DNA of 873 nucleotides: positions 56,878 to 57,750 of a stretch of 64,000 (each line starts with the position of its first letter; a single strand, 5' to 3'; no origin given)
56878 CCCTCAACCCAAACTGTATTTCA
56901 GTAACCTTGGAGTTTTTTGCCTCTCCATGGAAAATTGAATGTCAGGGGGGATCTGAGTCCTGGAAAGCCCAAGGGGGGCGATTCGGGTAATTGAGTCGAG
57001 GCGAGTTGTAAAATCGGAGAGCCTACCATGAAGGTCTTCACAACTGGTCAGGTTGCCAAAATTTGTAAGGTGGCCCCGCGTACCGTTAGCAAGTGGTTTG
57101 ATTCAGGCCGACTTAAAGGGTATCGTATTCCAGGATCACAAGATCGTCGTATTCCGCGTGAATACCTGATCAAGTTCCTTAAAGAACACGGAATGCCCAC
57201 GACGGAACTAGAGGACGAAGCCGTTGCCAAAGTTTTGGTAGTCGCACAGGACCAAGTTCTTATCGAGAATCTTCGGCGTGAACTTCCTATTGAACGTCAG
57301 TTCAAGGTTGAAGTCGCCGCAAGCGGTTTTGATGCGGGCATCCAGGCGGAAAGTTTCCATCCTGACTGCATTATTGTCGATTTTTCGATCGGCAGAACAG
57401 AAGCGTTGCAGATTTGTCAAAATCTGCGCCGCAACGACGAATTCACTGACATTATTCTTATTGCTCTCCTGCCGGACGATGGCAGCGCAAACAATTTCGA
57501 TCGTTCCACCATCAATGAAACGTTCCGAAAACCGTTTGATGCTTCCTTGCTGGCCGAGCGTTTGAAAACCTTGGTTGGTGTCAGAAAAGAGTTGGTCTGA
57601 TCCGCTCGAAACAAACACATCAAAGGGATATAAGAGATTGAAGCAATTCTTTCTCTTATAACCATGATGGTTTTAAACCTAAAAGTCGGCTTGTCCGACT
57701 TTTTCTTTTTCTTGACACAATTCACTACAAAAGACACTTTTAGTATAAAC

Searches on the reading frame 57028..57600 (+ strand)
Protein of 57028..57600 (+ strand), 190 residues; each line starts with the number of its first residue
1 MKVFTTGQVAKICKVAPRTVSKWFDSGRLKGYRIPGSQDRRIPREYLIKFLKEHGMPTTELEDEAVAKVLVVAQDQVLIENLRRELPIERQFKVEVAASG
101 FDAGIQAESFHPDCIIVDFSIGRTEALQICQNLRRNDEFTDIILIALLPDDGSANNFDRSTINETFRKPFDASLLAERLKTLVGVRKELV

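Call 16: search_protein_families(library=pfam, proteins=[window:57028-57600:+])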
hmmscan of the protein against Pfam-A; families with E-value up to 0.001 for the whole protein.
window:57028-57600:+ (190 aa): 2 families
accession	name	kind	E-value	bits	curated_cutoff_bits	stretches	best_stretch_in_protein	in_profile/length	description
PF00072.30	Response_reg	-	1.7e-11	44.7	30.2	1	69-179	1-110/111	Response regulator receiver domain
PF12728.13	HTH_17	-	5.2e-10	39.9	27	1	4-54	2-50/51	Helix-turn-helix domain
